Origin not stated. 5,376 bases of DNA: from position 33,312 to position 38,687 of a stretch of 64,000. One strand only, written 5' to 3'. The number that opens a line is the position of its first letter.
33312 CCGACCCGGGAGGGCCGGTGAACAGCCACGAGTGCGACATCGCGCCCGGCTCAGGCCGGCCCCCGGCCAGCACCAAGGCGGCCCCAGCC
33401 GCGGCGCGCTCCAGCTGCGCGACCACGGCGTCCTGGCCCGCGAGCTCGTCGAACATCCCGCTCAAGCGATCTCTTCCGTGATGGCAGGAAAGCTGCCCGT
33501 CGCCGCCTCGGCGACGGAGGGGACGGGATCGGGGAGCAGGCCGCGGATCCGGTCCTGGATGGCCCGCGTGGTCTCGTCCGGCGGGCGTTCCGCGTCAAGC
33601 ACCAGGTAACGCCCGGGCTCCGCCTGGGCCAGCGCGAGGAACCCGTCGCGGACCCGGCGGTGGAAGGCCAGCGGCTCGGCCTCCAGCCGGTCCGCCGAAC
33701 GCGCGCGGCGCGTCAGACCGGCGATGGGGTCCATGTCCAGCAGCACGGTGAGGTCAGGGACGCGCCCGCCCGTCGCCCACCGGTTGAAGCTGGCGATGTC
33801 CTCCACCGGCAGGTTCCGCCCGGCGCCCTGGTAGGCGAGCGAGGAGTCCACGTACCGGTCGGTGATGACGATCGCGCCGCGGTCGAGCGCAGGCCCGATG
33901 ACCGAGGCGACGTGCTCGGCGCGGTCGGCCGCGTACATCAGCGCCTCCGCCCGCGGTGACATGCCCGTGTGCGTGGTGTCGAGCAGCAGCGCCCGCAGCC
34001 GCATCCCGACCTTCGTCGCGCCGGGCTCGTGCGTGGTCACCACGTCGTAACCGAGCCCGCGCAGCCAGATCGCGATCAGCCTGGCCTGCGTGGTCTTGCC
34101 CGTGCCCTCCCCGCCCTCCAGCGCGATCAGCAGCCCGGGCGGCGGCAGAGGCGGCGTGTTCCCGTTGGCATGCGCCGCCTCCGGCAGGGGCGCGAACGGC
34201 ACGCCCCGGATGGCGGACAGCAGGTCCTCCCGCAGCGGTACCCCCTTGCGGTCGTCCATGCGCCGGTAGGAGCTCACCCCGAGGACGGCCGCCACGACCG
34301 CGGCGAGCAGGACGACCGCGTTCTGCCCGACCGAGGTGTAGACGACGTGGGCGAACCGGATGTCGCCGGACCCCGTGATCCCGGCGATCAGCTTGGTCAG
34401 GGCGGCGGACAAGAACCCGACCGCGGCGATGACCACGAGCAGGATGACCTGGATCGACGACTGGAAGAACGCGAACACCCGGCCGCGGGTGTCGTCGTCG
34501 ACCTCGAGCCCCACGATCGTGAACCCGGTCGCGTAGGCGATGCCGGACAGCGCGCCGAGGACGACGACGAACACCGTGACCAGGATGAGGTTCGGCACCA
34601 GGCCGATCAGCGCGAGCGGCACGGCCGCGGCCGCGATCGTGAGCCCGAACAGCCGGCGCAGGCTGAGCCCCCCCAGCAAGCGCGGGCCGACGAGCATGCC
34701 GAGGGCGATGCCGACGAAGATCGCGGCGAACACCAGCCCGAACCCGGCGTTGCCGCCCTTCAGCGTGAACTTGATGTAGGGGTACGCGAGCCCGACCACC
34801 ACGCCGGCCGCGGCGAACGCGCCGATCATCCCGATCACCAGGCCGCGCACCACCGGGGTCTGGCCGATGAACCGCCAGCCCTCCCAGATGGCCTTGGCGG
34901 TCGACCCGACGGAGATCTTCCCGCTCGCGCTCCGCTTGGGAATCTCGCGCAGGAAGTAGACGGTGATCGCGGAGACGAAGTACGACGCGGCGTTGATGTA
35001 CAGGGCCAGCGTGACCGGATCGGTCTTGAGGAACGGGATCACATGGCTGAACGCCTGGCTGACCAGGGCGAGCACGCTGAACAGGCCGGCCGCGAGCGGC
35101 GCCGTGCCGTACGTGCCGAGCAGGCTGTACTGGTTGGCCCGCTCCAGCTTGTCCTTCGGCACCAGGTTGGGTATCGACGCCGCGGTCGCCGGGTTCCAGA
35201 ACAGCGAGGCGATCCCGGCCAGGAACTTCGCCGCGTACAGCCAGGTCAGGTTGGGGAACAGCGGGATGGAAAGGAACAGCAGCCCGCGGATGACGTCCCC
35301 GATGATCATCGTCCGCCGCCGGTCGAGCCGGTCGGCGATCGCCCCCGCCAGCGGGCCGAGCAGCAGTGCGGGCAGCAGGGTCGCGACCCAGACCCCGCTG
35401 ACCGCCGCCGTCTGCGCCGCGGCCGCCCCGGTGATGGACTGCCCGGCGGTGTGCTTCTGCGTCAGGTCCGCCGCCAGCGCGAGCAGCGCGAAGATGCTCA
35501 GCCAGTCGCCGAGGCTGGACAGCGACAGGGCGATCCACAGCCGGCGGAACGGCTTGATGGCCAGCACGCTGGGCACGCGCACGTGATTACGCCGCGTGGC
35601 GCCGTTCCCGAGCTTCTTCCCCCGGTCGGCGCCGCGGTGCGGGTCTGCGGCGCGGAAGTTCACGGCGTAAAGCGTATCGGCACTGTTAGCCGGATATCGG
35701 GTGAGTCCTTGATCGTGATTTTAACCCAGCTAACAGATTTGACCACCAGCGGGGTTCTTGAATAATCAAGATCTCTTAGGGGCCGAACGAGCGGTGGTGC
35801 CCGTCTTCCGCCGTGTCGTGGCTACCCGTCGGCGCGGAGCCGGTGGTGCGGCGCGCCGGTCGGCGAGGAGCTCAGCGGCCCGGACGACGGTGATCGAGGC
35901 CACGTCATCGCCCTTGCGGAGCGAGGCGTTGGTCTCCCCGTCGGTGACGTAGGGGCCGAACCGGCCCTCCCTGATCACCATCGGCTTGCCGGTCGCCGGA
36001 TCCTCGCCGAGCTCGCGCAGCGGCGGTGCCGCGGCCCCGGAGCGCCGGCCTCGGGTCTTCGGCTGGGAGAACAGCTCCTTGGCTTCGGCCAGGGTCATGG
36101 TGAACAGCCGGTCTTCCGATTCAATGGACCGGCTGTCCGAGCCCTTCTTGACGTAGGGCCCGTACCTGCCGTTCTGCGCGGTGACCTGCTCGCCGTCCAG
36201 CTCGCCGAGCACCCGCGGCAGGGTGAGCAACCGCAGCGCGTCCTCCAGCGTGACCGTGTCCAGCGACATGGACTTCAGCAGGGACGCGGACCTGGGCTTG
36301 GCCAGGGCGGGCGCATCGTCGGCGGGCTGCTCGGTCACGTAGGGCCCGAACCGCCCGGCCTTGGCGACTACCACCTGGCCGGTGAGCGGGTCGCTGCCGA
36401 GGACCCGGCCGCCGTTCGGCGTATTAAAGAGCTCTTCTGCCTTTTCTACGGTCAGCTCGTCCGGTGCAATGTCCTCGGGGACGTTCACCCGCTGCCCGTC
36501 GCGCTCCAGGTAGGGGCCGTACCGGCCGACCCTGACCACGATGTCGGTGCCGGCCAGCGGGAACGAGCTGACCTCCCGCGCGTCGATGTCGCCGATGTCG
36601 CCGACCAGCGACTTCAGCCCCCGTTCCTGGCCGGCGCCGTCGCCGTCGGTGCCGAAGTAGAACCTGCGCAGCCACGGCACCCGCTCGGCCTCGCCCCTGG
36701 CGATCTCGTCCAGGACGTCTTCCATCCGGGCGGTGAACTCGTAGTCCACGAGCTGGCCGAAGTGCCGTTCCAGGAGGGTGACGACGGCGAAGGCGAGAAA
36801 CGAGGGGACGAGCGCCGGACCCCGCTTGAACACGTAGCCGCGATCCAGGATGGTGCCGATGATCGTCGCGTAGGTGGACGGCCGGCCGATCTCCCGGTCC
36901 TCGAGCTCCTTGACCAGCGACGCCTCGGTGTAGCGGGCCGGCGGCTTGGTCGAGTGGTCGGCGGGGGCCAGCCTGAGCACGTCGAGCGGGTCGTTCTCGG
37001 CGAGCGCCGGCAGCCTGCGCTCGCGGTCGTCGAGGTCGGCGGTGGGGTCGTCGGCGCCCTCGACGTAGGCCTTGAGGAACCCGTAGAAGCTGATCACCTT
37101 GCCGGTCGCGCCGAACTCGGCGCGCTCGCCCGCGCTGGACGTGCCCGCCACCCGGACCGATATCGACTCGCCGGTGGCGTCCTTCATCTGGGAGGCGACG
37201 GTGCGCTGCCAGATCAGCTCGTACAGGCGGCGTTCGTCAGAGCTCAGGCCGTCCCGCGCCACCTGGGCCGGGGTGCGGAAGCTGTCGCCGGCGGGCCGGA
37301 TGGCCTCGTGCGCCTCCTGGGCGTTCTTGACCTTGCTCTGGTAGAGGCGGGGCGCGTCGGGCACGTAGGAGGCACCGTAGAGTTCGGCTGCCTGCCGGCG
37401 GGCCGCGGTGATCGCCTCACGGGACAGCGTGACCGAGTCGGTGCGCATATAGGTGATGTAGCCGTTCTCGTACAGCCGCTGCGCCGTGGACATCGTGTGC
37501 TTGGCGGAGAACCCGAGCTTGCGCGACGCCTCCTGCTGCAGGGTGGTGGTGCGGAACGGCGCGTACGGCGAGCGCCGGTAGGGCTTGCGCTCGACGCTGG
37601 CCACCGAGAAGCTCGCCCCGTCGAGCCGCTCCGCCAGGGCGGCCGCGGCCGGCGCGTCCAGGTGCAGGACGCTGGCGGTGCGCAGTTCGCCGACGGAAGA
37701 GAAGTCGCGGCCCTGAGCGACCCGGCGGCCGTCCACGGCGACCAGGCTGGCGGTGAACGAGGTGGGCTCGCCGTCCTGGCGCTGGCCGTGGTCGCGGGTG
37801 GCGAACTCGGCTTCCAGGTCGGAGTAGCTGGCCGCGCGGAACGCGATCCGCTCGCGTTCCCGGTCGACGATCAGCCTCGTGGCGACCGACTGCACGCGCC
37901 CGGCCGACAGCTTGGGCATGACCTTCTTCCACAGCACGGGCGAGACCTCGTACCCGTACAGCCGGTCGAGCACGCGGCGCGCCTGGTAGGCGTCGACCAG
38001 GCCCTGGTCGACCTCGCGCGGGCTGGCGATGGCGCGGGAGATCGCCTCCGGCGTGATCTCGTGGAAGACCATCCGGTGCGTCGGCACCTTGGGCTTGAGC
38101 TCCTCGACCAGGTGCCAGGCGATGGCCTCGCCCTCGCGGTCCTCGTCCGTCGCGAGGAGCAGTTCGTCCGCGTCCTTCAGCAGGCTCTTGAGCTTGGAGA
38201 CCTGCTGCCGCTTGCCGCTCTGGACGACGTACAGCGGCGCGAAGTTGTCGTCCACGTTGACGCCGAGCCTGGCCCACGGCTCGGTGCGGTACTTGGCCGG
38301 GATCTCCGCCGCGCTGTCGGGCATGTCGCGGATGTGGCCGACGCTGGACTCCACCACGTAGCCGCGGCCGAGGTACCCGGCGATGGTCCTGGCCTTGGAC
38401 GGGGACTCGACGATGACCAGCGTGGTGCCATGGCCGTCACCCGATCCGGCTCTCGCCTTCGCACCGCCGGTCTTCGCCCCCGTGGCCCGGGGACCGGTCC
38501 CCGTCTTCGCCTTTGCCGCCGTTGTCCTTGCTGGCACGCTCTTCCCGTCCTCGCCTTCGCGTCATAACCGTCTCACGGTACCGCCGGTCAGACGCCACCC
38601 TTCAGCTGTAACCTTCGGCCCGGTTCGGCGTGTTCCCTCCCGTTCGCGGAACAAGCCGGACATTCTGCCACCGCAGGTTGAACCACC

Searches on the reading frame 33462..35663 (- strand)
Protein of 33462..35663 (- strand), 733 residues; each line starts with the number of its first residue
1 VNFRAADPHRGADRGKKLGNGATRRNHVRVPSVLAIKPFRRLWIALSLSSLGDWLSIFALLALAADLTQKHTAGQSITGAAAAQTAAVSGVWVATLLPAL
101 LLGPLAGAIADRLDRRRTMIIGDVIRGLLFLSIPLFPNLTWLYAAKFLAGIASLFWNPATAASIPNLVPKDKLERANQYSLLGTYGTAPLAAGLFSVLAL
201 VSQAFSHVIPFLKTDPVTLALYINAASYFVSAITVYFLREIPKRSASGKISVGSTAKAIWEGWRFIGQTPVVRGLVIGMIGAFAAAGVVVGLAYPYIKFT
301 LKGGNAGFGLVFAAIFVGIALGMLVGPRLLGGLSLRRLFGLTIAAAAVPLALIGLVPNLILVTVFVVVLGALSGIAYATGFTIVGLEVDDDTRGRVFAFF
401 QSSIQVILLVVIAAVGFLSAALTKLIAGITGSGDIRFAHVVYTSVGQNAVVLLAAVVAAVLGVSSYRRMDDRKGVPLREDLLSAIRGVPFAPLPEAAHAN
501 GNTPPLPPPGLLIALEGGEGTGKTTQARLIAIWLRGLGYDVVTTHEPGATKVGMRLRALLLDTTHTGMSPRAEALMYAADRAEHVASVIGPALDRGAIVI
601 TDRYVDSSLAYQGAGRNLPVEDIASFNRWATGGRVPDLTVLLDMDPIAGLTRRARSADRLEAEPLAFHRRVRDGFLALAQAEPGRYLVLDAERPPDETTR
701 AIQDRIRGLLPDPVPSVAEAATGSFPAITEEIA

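Call 75: search_protein_families(library=pfam, proteins=[window:33462-35663:-])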
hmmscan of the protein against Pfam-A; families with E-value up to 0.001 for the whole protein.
window:33462-35663:- (733 aa): 3 families
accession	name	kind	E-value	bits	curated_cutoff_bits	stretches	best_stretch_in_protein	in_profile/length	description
PF02223.23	Thymidylate_kin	-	2.8e-47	161.3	27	1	515-702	1-185/185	Thymidylate kinase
PF07690.21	MFS_1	-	3.7e-21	75.9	33.4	2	42-286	1-218/347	Major Facilitator Superfamily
PF05977.19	MFS_3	-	4.3e-14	52.3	27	1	34-402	7-350/524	Transmembrane secretion effector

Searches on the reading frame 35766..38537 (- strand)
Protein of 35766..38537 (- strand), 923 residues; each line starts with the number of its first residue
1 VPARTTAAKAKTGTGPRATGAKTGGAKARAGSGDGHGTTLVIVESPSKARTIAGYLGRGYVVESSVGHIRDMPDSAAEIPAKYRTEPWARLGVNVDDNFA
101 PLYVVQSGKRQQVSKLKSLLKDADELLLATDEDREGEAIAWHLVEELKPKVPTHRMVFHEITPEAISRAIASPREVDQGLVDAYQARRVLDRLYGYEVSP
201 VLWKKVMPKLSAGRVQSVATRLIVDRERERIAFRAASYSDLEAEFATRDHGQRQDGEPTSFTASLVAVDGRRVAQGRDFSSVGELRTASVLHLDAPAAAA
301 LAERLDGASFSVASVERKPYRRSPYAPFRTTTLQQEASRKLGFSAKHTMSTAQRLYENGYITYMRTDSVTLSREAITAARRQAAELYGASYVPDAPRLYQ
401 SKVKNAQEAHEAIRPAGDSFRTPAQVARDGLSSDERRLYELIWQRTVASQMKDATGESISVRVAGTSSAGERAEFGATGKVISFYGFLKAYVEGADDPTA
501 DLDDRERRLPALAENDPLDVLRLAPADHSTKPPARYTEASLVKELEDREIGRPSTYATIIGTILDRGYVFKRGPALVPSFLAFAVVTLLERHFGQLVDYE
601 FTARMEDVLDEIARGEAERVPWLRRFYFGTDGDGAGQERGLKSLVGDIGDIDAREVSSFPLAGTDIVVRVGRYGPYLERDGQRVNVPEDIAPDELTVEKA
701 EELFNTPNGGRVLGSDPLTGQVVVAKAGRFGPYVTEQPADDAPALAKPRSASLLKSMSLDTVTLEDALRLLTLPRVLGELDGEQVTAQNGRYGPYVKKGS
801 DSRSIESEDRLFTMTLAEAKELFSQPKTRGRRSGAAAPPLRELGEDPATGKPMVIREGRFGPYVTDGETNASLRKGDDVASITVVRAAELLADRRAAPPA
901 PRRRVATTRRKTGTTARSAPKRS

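Call 75: search_protein_families(library=pfam, proteins=[window:35766-38537:-])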
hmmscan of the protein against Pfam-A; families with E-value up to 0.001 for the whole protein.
window:35766-38537:- (923 aa): 3 families
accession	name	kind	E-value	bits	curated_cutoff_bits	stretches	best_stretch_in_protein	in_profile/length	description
PF01131.25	Topoisom_bac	-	2.8e-113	379.5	35.1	1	176-620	2-407/411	DNA topoisomerase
PF13368.11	Toprim_C_rpt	-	1e-66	221.2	22.3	4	846-900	1-55/57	Topoisomerase C-terminal repeat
PF01751.28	Toprim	-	1.5e-21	76.8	23.1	1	39-161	1-96/96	Toprim domain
